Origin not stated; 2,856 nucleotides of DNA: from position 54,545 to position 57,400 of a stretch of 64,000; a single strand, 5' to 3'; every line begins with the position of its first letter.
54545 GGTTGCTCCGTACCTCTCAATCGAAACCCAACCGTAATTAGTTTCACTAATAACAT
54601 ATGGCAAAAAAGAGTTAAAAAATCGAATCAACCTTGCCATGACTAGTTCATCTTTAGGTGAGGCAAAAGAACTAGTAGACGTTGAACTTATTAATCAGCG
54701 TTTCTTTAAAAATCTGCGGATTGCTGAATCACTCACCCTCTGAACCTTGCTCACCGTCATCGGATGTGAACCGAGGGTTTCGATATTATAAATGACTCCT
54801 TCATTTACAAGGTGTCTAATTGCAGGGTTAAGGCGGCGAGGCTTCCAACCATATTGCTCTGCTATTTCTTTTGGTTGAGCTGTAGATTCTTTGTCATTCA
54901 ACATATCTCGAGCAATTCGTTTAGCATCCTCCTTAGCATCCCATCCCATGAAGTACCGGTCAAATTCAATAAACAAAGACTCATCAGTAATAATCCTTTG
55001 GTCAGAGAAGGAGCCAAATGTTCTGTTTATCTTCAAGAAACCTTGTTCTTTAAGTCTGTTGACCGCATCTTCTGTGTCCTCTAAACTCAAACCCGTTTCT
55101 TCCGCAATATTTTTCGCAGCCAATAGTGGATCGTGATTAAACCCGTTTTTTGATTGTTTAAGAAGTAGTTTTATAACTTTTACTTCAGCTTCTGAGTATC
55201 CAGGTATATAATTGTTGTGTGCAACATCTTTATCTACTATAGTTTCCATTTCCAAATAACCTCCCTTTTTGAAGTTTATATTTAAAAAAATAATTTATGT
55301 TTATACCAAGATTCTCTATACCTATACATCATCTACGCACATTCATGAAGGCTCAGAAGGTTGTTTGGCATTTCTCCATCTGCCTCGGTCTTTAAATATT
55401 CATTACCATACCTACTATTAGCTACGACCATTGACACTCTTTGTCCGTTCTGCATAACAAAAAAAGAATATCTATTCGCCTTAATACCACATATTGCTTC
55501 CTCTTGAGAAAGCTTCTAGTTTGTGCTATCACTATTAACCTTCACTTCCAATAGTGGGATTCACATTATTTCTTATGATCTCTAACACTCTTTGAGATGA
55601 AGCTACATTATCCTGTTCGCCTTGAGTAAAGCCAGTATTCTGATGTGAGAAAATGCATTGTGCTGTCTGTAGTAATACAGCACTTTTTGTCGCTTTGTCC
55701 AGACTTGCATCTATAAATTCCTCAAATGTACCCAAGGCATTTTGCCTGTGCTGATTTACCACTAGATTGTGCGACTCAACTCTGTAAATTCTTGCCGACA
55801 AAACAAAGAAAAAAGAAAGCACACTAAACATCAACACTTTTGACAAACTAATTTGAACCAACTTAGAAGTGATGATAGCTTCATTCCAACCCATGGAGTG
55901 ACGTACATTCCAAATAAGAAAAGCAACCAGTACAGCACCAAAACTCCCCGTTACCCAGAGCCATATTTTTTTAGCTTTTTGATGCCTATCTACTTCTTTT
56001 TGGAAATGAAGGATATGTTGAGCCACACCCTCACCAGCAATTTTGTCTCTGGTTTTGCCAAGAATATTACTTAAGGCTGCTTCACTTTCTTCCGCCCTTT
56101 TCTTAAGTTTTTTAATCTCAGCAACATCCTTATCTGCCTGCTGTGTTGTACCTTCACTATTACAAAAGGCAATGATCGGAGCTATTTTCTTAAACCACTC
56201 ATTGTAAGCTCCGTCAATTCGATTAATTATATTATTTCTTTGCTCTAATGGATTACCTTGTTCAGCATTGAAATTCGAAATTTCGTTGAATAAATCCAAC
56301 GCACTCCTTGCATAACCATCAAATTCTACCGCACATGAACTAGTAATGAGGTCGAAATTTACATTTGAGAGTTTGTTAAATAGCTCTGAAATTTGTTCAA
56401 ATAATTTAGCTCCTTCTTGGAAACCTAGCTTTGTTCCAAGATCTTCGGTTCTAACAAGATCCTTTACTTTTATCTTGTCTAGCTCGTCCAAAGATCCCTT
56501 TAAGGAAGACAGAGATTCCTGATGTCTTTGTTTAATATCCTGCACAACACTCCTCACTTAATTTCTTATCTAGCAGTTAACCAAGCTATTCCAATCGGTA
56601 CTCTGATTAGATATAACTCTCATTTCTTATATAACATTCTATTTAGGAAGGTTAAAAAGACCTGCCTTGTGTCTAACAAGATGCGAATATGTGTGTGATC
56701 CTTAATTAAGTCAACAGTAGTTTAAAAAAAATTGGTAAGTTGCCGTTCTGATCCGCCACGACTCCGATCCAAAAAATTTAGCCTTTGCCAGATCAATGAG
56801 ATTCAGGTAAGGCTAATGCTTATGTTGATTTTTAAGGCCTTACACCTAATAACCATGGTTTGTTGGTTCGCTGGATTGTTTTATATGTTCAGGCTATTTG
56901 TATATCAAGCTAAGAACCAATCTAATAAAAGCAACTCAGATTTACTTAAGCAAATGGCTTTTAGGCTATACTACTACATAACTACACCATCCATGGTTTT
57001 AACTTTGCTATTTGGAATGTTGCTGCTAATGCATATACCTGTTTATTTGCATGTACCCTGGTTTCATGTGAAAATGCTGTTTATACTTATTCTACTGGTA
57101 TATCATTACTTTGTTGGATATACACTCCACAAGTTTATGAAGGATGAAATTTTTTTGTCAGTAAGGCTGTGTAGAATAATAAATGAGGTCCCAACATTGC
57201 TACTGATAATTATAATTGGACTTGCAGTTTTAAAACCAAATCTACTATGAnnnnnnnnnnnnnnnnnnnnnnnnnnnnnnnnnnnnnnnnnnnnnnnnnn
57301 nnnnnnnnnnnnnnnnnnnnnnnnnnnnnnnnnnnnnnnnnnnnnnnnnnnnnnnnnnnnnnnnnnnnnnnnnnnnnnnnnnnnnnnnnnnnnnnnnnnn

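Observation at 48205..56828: Composite accessory island between ltaE and hemJ with two independent insertion scars and no integrase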

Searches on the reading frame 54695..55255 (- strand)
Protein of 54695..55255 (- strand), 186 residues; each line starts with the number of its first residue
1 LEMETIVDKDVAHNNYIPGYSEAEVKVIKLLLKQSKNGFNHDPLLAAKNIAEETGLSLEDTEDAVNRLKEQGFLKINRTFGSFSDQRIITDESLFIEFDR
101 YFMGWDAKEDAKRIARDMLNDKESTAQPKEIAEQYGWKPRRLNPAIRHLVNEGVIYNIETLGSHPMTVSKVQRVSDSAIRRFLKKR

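Call 7: search_protein_families(library=pfam, proteins=[window:54695-55255:-], max_evalue=0.01)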
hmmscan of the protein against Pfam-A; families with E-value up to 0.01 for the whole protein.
window:54695-55255:- (186 aa): 11 families
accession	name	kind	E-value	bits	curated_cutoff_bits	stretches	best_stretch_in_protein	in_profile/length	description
PF13412.12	HTH_24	-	8.2e-06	25.7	21.9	0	42-75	15-48/48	Winged helix-turn-helix DNA-binding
PF13545.12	HTH_Crp_2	-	0.00015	22.1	27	0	26-76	2-55/70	Crp-like helix-turn-helix domain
PF08784.17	RPA_C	-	0.00026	22.1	22.6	0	129-156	73-100/106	Replication protein A C terminal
PF01978.25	TrmB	-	0.00026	21.2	25.6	0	21-77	7-55/68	Sugar-specific transcriptional regulator TrmB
PF22451.2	NirdL-like_HTH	-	0.00056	19.9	27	0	49-73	21-45/47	Siroheme decarboxylase NirDL-like HTH domain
PF14394.12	DUF4423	-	0.0011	19.3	30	0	20-83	18-74/165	Domain of unknown function (DUF4423)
PF02082.26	Rrf2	-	0.0021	18.7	30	0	42-78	21-57/132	Iron-dependent Transcriptional regulator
PF04157.22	EAP30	-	0.0044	17.2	26.8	1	55-155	129-215/219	EAP30/Vps36 family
PF21984.2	DnaD_N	-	0.0048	17.5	27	0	22-79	16-70/101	DnaD N-terminal domain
PF13730.12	HTH_36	-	0.0061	16.8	25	0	30-74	12-55/55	Helix-turn-helix domain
PF25051.1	WHD_MCM8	-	0.0067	16.9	26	0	36-74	33-68/80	MCM8 winged helix domain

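Call 8: search_protein_families(library=padloc, proteins=[window:54695-55255:-], max_evalue=0.01)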
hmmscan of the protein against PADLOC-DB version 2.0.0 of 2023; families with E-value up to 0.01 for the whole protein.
window:54695-55255:- (186 aa): 6 families
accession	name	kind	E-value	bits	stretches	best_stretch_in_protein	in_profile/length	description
PDLC01268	CasR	-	0.00044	18.2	1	14-78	120-170/179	"CAS-I,CAS-II,CAS-III,CAS-IV,CAS-V,CAS-VI; associated_signaling"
PDLC01434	CasR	-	0.00092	17.1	1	16-75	124-172/191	"CAS-I,CAS-II,CAS-III,CAS-IV,CAS-V,CAS-VI; associated_signaling"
PDLC01879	CARF3--CARF_TM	-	0.0013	16.4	0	20-75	154-201/222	-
PDLC04133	mad1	-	0.0051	15.1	0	123-185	3-53/60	mads_1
PDLC01866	CARF3--CARF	-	0.0058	14.6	0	113-157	139-185/207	-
PDLC03963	SoFic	-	0.0094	13.4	0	40-78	303-338/361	-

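Call 9: search_protein_families(library=ncbifam, proteins=[window:54695-55255:-], max_evalue=0.01)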
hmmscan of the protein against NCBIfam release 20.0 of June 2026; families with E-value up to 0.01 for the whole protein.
window:54695-55255:- (186 aa): 2 families
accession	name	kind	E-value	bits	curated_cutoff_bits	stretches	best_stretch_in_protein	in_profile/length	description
TIGR01889.1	Staph_reg_Sar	paralog_domain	0.00093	19.5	62.6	0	120-155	38-73/109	staphylococcal accessory regulator family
TIGR04176.1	MarR_EPS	equivalog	0.0033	17.5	88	0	39-78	13-52/105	MarR family EPS-associated transcriptional regulator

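Call 10: search_protein_families(library=phrogs, proteins=[window:54695-55255:-], max_evalue=0.01)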
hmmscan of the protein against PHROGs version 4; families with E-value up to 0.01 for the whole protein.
window:54695-55255:- (186 aa): 13 families
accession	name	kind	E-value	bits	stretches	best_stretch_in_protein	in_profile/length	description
phrog_5978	-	unknown function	2e-06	28.1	0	106-159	294-345/364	-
phrog_678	-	DNA, RNA and nucleotide metabolism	0.00019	22.1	0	46-77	87-118/346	replication initiation O-like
phrog_270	-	DNA, RNA and nucleotide metabolism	0.00022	21.7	0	120-155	60-97/383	replication initiation protein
phrog_1687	-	transcription regulation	0.00028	21.9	1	46-157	18-112/162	MarR family transcrition regulator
phrog_142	-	moron, auxiliary metabolic gene and host takeover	0.00097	20.2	0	112-165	15-66/116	Ren-like exclusion protein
phrog_391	-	DNA, RNA and nucleotide metabolism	0.001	19.8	0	27-80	22-73/298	replication initiation O-like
phrog_3502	-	unknown function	0.0011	20.1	0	116-155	61-101/131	-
phrog_186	-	DNA, RNA and nucleotide metabolism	0.0017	19.1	0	27-80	47-98/308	DnaD-like helicase loader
phrog_1123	-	unknown function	0.0022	18.8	0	114-159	35-80/112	-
phrog_345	-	DNA, RNA and nucleotide metabolism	0.0034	18.1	0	22-94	46-117/297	replication initiation O-like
phrog_428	-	DNA, RNA and nucleotide metabolism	0.0041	17.3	0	48-96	131-182/455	replication initiation protein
phrog_2113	-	unknown function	0.0065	17.4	0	122-157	24-59/113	-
phrog_750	-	unknown function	0.009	17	0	55-84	50-79/116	-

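Call 89: search_protein_families(library=pfam, proteins=[window:54695-55255:-], max_evalue=0.001)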
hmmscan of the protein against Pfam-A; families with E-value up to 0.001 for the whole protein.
window:54695-55255:- (186 aa): 5 families
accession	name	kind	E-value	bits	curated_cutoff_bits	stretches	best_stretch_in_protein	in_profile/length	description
PF13412.12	HTH_24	-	8.2e-06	25.7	21.9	0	42-75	15-48/48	Winged helix-turn-helix DNA-binding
PF13545.12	HTH_Crp_2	-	0.00015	22.1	27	0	26-76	2-55/70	Crp-like helix-turn-helix domain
PF08784.17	RPA_C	-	0.00026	22.1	22.6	0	129-156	73-100/106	Replication protein A C terminal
PF01978.25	TrmB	-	0.00026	21.2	25.6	0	21-77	7-55/68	Sugar-specific transcriptional regulator TrmB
PF22451.2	NirdL-like_HTH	-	0.00056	19.9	27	0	49-73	21-45/47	Siroheme decarboxylase NirDL-like HTH domain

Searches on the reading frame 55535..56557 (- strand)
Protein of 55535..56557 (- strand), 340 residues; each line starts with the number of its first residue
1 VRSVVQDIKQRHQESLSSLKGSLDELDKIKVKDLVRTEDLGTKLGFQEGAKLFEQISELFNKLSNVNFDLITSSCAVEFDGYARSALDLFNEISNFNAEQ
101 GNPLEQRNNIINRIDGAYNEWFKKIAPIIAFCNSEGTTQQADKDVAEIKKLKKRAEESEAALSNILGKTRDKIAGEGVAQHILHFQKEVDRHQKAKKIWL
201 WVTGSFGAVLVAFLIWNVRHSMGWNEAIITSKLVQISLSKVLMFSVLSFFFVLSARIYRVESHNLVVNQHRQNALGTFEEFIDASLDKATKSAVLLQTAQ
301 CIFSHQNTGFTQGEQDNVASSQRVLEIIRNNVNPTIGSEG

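Call 7: search_protein_families(library=pfam, proteins=[window:55535-56557:-], max_evalue=0.01)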
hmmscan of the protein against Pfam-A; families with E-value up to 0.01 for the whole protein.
window:55535-56557:- (340 aa): 0 families

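Call 8: search_protein_families(library=padloc, proteins=[window:55535-56557:-], max_evalue=0.01)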
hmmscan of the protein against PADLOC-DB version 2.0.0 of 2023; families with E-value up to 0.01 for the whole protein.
window:55535-56557:- (340 aa): 0 families

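Call 9: search_protein_families(library=ncbifam, proteins=[window:55535-56557:-], max_evalue=0.01)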
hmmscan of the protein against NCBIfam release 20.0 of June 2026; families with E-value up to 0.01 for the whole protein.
window:55535-56557:- (340 aa): 0 families

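Call 10: search_protein_families(library=phrogs, proteins=[window:55535-56557:-], max_evalue=0.01)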
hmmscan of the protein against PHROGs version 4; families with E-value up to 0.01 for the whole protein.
window:55535-56557:- (340 aa): 0 families

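Call 25: search_solved_structures(query=window:55535-56557:-, max_evalue=1)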
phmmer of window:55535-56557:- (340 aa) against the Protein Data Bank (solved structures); distinct sequences matched with E-value up to 1: 2.
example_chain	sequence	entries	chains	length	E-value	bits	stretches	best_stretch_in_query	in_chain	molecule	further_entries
9dm3_A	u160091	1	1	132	0.31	13.8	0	287-334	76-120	naphthalenediimide binding protein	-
7bqs_A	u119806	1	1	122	0.47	13.2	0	84-151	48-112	Nomur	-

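Call 50: find_homologous_proteins(query=window:55535-56557:-, max_evalue=0.001)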
Query window:55535-56557:- (340 aa): 51 proteins with E <= 0.001 among 2493 candidates.
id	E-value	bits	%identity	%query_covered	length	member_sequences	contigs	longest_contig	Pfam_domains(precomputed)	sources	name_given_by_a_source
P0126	1.5e-215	733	100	99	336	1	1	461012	-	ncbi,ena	-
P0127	2.0e-74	269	44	98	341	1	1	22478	-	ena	-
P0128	1.6e-71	260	43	95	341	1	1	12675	-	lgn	-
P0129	4.8e-70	255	45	90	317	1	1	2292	-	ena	-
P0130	2.1e-58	216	39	93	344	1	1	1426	-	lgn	-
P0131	5.7e-58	215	38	92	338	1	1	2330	-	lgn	-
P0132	6.7e-58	215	38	95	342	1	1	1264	-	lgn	-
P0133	2.8e-57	213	37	97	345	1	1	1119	-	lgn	-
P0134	2.9e-57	213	39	94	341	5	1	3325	-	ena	-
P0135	3.9e-57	212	40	95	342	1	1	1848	-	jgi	-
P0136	7.5e-57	211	34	96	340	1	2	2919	-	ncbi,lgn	-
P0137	1.4e-56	210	38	95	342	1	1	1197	-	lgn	-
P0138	2.2e-55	207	38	95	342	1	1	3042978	-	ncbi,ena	-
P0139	3.8e-54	202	45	75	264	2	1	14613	-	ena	-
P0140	6.1e-54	202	34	95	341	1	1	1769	-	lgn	-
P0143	2.5e-53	200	35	94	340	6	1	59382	-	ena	-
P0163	1.0e-45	175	33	92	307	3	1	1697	PF19658.5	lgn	-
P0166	7.3e-43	165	34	92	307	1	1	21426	PF19658.5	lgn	-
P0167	1.0e-42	165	34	91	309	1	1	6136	PF19658.5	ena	-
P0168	8.3e-42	162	34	92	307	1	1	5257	PF19658.5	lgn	-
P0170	1.2e-41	161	34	90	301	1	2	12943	PF19658.5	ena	-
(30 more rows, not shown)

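Call 51: find_encoding_contigs(protein=P0127, flank=6000, max_places=3)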
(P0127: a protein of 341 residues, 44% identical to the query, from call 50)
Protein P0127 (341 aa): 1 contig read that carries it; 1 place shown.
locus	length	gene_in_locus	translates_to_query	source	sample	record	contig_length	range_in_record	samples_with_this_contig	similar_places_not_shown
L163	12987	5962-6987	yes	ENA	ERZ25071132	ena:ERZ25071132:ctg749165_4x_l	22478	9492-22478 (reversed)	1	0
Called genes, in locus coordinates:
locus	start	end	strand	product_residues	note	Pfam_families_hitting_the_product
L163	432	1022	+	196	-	-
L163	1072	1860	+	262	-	-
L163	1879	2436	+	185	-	PF08747:BrxB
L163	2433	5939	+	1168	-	-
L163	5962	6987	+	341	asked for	-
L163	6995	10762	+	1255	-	PF01170:UPF0020 (faint), PF02384:N6_Mtase (faint), PF20473:MmeI_Mtase (weak), PF07669:Eco57I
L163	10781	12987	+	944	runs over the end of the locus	PF02463:SMC_N (faint), PF13304:AAA_21 (weak)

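Call 52: find_encoding_contigs(protein=P0143, flank=6000, max_places=3)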
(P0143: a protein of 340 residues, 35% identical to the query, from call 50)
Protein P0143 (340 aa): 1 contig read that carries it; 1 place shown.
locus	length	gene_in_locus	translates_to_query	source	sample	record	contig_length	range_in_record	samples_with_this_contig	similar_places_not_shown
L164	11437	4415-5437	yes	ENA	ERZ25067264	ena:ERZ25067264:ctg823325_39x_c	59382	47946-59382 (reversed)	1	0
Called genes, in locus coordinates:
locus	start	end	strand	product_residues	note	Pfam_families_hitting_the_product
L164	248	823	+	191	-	PF00239:Resolvase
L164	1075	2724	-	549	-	PF00282:Pyridoxal_deC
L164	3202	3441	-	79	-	-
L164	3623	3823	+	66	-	PF09957:VapB_antitoxin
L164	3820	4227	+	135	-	PF01850:PIN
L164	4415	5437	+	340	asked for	-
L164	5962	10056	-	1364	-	PF09093:Lyase_catalyt, PF02278:Lyase_8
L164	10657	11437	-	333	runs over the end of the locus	PF17200:sCache_2 (faint), PF08269:dCache_2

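Call 57: search_protein_families(library=pfam, proteins=[window:55535-56557:-, P0127], max_evalue=10)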
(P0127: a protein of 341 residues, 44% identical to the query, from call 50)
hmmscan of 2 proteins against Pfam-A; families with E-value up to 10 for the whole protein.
window:55535-56557:- (340 aa): 4 families
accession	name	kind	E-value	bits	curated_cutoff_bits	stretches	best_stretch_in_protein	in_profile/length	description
PF21745.2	PMI1_PMIR1-2_C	-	0.018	16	28.5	1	148-196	33-80/151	PMI1/PMIR1-2, C-terminal domain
PF21650.2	DnaG_cat_HB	-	0.031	14.8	27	1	108-151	12-55/63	DNA primase DnaG, catalytic core, helical bundle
PF04108.17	ATG17_like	-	0.062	13.2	43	1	2-164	62-180/355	Autophagy protein ATG17-like domain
PF04025.18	RemA-like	-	0.21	12.1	26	1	279-306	37-64/73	Extracellular matrix regulatory protein A-like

P0127 (341 aa): 10 families
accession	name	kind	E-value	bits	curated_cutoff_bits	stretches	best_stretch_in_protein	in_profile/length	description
PF19865.4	DUF6338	-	0.0056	16.7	26.5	1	208-289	6-95/205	Family of unknown function (DUF6338)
PF04692.18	PDGF_N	-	0.0097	17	29.5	1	65-116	4-54/78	Platelet-derived growth factor, N terminal region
PF20658.2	MSG_insertion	-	0.031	14.9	24.8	1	260-301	32-75/76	Malate synthase G, alpha-beta insertion domain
PF07099.16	DUF1361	-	0.039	14.3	25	1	188-273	54-140/169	Protein of unknown function (DUF1361)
PF14019.11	DUF4235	-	0.054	13.9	27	1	211-239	45-73/77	Protein of unknown function (DUF4235)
PF06570.16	DUF1129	-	0.059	13.4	29.1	1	211-265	116-169/207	Protein of unknown function (DUF1129)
PF20556.3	DUF6768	-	0.14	12.3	27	1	197-258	36-95/123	Family of unknown function (DUF6768)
PF23460.1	ZMYND8_CC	-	0.26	12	27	1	148-175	28-55/65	ZMYND8 protein coiled-coil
PF18977.5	DUF5713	-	0.3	11.9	27.3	1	127-173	37-83/107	Family of unknown function (DUF5713)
PF15739.10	TSNAXIP1_N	-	0.33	11.7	27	1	105-173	43-107/111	Translin-associated factor X-interacting N-terminus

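Call 74: predict_structure(alignment_id=A6)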
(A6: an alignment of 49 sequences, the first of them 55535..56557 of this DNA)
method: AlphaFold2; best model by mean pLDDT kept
length: 340 residues; sequences in the alignment: 49
mean_pLDDT: 82.9   pTM: 0.46
mean pLDDT of the five models: 82.9, 81.7, 81.7, 81.1, 80.5
residues with pLDDT >= 90: 190; 70-90: 69; 50-70: 56; < 50: 25
segments of 3 or more residues with pLDDT < 50: 313-318, 337-339
pLDDT, mean of each block of 10 residues (from residue 1): 90 97 97 80 82 97 95 96 98 92 93 98 96 75 67 50 48 64 89 95 96 94 79 92 95 94 91 87 87 82 69 47 52 51
secondary structure, 60 per line:
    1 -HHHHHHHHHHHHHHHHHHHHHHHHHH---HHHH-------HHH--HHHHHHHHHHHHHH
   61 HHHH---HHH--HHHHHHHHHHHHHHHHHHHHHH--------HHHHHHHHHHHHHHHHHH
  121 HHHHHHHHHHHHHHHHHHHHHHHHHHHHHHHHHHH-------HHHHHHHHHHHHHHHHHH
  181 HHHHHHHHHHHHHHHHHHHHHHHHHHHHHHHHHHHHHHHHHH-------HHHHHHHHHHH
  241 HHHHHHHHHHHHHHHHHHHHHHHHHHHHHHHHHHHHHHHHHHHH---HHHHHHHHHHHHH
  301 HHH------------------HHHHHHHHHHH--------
elements in order: H2-27 H31-34 H47-64 H73-94 H103-155 H163-222 H230-284 H288-303 H322-332

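Call 78: fold_search(model_id=the predicted structure, library=pdb)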
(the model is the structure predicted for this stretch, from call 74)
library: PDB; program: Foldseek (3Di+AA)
matches with E <= 10: 269; with E <= 0.001: 0
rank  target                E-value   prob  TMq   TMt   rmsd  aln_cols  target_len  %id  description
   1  9cpb_5M               9.2e-02  0.93  0.29  0.25  33.4       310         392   12  Atomic model of bovine Fallopian tube cilia doublet microtubule (48-nm periodicity) (released 2024-10-30)
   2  7ung_A1               1.3e-01  0.85  0.29  0.25  36.0       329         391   13  48-nm repeat of the human respiratory doublet microtubule (released 2022-10-05)
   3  8to0_K                1.4e-01  0.85  0.29  0.25  36.7       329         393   12  48-nm repeating structure of doublets from mouse sperm flagella (released 2023-11-01)
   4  7rro_C7               1.4e-01  0.54  0.22  0.19  36.1       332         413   12  Structure of the 48-nm repeat doublet microtubule from bovine tracheal cilia (released 2021-10-27)
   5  8iyj_W0               1.4e-01  0.30  0.16  0.18  31.9       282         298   10  Cryo-EM structure of the 48-nm repeat doublet microtubule from mouse sperm (released 2023-07-05)
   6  9cpc_3F               1.5e-01  0.84  0.28  0.25  35.3       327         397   11  Atomic model of porcine brain ventricles cilia doublet microtubule (48-nm periodicity) (released 2024-10-23)
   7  7rro_A1               1.8e-01  0.82  0.30  0.26  36.8       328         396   13  Structure of the 48-nm repeat doublet microtubule from bovine tracheal cilia (released 2021-10-27)
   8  9cpc_3E               1.9e-01  0.80  0.28  0.25  35.5       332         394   13  Atomic model of porcine brain ventricles cilia doublet microtubule (48-nm periodicity) (released 2024-10-23)
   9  9cpb_6M               1.9e-01  0.51  0.22  0.21  34.6       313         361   11  Atomic model of bovine Fallopian tube cilia doublet microtubule (48-nm periodicity) (released 2024-10-30)
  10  8snb_1G               1.9e-01  0.16  0.12  0.14  27.1       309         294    9  atomic model of sea urchin sperm doublet microtubule (48-nm periodicity) (released 2023-06-28)
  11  8otz_Cm               2.0e-01  0.80  0.29  0.25  35.9       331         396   12  48-nm repeat of the native axonemal doublet microtubule from bovine sperm (released 2023-11-22)
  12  8otz_Cn               2.2e-01  0.41  0.23  0.20  35.4       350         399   12  48-nm repeat of the native axonemal doublet microtubule from bovine sperm (released 2023-11-22)
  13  7rro_C2               2.3e-01  0.44  0.22  0.20  36.1       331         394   12  Structure of the 48-nm repeat doublet microtubule from bovine tracheal cilia (released 2021-10-27)
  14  8iyj_S4               2.7e-01  0.47  0.23  0.25  30.8       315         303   12  Cryo-EM structure of the 48-nm repeat doublet microtubule from mouse sperm (released 2023-07-05)
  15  7rro_A2               2.8e-01  0.75  0.29  0.25  35.3       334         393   12  Structure of the 48-nm repeat doublet microtubule from bovine tracheal cilia (released 2021-10-27)
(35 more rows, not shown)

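Call 88: find_related_loci(query=A6, collection=viral_contigs, flank=6000)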
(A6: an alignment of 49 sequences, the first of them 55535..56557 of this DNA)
Query A6 (340 aa) in viral_contigs; peptide patterns used: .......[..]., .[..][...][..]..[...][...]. (x = any residue, [..] = any of these).
41 stretches matched a pattern; 2 encode a relative of the query (tblastn E <= 1e-3); 2 distinct loci.
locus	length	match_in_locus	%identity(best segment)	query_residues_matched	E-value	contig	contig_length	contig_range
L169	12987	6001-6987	26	21-328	4e-36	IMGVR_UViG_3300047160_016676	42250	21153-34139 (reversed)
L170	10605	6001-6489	34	177-329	2e-23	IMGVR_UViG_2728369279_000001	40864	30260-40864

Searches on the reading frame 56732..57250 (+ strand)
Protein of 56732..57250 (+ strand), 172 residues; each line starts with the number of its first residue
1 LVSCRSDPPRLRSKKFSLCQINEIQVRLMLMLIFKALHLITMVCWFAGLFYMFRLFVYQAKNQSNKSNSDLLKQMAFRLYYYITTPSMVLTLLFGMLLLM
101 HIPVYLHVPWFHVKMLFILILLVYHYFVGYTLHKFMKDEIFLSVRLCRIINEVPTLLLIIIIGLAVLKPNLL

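Call 7: search_protein_families(library=pfam, proteins=[window:56732-57250:+], max_evalue=0.01)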
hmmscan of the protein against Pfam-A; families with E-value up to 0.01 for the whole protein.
window:56732-57250:+ (172 aa): 2 families
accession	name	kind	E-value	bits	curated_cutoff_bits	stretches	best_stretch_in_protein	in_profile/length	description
PF03653.18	UPF0093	-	2.8e-39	135.2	34.2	1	30-169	4-145/146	Uncharacterised protein family (UPF0093)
PF10027.14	DUF2269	-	0.0064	17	28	0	33-125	2-94/150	Predicted integral membrane protein (DUF2269)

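Call 17: find_encoding_contigs(protein=window:56816-57250:+, flank=10000, max_places=10)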
Protein window:56816-57250:+ (144 aa): no gene with exactly this product is on record in the collection.

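Call 18: find_encoding_contigs(protein=window:56822-57250:+, flank=10000, max_places=10)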
Protein window:56822-57250:+ (142 aa): no gene with exactly this product is on record in the collection.
